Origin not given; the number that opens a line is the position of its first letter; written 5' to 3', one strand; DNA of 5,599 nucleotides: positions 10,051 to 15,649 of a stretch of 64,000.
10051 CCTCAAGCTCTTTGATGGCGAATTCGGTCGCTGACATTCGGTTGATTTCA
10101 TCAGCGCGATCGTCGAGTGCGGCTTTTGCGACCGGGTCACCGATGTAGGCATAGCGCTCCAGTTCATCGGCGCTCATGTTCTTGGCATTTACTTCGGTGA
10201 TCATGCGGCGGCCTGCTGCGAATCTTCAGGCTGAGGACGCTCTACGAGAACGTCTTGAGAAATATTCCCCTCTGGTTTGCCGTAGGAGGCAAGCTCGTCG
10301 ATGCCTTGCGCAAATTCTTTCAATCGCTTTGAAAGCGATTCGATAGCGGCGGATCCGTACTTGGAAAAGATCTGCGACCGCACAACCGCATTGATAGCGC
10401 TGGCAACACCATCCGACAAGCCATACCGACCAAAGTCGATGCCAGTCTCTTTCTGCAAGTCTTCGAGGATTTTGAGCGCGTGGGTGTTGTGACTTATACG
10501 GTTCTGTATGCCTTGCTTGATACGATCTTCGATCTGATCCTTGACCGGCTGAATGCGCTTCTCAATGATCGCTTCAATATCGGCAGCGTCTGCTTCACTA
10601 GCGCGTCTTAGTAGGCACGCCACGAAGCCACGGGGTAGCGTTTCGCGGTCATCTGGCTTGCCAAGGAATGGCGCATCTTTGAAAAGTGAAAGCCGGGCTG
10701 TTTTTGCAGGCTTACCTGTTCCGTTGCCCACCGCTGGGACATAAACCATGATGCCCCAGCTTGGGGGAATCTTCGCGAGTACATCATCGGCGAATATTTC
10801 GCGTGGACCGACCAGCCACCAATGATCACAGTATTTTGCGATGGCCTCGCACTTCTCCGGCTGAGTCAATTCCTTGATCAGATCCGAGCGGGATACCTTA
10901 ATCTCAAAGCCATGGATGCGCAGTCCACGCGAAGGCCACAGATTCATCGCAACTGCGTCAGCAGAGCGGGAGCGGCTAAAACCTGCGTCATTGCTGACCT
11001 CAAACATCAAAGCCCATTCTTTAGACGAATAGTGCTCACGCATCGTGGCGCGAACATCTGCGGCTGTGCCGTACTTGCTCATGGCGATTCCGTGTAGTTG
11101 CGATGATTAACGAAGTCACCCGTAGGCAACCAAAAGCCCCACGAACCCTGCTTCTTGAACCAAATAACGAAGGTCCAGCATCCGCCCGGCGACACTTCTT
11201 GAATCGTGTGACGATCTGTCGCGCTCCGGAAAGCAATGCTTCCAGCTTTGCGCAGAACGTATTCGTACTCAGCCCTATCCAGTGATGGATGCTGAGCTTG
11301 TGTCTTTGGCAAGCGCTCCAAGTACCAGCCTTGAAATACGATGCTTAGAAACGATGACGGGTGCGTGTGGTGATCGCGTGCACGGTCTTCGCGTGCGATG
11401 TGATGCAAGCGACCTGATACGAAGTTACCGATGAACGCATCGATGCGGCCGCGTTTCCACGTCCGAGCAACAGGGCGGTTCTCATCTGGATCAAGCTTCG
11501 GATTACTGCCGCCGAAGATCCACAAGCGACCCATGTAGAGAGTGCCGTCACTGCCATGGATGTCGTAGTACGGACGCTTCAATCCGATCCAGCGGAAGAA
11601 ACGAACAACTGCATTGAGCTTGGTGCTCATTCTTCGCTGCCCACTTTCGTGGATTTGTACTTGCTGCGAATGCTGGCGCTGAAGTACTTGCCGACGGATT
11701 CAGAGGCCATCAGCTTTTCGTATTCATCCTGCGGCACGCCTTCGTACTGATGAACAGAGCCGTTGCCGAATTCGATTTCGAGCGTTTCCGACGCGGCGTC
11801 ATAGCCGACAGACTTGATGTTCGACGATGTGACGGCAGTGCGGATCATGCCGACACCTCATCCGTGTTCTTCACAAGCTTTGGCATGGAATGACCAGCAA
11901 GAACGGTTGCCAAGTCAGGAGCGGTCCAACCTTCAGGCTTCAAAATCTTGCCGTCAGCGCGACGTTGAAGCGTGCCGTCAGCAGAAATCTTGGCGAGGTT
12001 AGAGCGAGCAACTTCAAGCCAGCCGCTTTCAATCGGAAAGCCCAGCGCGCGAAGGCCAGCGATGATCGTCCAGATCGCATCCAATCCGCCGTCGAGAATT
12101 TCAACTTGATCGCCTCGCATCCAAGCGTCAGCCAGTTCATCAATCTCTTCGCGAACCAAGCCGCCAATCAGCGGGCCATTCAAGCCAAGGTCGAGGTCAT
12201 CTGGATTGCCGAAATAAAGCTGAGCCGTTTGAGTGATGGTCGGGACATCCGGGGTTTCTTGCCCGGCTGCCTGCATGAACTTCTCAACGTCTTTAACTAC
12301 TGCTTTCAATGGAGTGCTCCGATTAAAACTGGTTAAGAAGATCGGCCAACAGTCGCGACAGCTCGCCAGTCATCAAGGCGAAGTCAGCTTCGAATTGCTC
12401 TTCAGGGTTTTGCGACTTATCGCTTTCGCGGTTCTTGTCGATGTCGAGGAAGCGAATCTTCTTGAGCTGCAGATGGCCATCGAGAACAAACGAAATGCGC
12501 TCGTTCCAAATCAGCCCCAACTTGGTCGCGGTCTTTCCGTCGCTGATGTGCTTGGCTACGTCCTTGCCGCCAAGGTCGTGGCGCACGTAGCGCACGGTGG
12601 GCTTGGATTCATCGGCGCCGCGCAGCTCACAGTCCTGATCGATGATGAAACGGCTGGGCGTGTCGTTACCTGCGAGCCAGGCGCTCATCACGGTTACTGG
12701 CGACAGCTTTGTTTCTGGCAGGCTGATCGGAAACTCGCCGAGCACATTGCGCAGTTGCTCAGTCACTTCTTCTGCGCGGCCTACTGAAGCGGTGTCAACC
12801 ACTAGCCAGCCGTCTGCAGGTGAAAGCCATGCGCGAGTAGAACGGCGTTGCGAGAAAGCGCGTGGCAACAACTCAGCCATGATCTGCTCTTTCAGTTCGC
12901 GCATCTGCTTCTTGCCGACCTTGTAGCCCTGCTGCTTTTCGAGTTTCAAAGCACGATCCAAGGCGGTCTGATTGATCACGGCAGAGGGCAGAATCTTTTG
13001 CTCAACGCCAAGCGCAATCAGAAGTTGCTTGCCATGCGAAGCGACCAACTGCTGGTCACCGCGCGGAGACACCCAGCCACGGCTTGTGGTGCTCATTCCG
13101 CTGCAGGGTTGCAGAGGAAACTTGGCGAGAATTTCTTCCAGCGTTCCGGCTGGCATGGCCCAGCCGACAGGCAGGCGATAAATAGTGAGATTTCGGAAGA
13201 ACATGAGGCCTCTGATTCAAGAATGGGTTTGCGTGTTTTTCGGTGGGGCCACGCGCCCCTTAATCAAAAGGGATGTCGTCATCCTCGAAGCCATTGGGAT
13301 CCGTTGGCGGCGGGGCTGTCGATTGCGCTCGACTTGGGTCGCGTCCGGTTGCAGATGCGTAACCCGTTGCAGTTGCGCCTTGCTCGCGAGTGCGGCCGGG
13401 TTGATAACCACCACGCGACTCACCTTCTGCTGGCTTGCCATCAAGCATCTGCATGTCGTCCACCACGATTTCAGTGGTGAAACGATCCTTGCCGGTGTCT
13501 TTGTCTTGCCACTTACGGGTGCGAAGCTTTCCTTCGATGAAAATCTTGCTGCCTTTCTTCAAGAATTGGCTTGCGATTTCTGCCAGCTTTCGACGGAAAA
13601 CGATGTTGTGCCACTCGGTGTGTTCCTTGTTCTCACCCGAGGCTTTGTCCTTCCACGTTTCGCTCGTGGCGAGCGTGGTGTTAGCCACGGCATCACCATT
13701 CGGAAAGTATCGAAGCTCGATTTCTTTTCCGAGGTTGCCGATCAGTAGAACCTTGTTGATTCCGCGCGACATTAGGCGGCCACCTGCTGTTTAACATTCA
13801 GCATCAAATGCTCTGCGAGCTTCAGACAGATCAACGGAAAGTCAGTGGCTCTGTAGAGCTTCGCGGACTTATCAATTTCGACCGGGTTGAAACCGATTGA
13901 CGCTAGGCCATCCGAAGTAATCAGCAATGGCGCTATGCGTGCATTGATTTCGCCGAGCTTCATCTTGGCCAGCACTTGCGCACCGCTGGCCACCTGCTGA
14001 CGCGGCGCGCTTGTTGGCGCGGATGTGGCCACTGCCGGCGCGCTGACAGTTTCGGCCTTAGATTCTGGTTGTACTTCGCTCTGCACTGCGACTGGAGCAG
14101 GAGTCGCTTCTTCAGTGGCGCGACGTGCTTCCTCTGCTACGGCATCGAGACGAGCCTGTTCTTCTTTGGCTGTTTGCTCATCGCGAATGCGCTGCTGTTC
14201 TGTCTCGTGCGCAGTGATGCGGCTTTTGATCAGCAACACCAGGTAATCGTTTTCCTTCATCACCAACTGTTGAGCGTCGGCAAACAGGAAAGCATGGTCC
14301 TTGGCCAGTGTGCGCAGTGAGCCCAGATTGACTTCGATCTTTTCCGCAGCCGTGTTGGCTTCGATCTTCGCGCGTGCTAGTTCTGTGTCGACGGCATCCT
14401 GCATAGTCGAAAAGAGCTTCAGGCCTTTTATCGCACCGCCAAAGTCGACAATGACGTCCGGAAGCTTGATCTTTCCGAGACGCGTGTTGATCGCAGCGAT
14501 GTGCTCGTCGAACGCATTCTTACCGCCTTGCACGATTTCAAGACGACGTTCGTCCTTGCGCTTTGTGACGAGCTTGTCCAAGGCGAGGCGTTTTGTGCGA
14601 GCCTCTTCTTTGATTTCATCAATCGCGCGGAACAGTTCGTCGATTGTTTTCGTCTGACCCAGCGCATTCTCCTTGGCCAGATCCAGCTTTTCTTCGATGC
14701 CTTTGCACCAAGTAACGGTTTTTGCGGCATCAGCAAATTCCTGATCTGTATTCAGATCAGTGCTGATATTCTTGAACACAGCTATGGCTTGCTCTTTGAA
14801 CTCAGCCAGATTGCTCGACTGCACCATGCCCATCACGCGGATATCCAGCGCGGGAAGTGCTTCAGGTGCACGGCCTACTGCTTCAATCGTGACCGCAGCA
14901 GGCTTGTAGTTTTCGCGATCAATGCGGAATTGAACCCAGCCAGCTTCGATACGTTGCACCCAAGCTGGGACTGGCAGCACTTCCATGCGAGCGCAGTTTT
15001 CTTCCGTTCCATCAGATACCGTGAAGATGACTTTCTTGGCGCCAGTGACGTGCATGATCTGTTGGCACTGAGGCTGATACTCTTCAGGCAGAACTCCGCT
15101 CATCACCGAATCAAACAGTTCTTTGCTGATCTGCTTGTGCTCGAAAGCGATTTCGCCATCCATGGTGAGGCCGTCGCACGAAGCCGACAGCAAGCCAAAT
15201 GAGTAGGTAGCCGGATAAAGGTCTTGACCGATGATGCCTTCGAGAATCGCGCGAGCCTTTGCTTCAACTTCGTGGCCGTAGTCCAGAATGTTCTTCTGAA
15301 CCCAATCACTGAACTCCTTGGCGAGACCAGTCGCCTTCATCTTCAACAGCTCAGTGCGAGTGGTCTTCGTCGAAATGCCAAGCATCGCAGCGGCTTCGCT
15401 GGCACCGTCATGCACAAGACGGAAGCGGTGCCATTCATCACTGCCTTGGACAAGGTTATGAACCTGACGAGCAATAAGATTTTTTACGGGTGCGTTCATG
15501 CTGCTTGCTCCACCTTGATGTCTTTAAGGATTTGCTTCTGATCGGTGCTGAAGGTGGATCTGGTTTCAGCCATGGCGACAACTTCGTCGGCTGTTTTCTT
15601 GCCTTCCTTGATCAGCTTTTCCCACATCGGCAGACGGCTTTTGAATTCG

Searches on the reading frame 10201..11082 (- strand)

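Call 57: search_protein_families(library=phrogs, proteins=[window:10201-11082:-], max_evalue=0.00001)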
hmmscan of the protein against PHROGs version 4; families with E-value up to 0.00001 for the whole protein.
window:10201-11082:- (293 aa): 2 families
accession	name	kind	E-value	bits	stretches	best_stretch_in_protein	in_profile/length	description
phrog_14517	-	unknown function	2.1e-44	153.2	1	7-232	6-232/296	-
phrog_5429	-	DNA, RNA and nucleotide metabolism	2.7e-19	70.8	1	31-167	42-167/176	DNA repair protein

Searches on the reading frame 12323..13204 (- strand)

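Call 57: search_protein_families(library=phrogs, proteins=[window:12323-13204:-], max_evalue=0.00001)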
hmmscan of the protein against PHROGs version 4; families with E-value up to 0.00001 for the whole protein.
window:12323-13204:- (293 aa): 3 families
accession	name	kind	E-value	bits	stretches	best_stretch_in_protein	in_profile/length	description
phrog_724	-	DNA, RNA and nucleotide metabolism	2e-81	274.6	1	1-292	4-295/312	exonuclease recombination-associated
phrog_13439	-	unknown function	5.5e-37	128.2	1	1-178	3-180/181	-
phrog_21369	-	unknown function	2.1e-19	70.9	1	151-293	5-148/154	-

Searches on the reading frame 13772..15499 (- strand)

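Call 57: search_protein_families(library=phrogs, proteins=[window:13772-15499:-], max_evalue=0.00001)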
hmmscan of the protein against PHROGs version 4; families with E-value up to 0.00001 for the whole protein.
window:13772-15499:- (575 aa): 4 families
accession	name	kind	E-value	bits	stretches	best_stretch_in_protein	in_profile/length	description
phrog_7655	-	DNA, RNA and nucleotide metabolism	2.3e-175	585.5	1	12-551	2-542/551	RecE-like recombination exonuclease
phrog_434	-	DNA, RNA and nucleotide metabolism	2.6e-15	57.5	1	4-182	41-223/372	RecE-like recombination exonuclease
phrog_16197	-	unknown function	3.5e-13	50.6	1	225-465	11-249/314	-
phrog_19855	-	head and packaging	3.7e-07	29.1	1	14-183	459-625/1257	virion structural protein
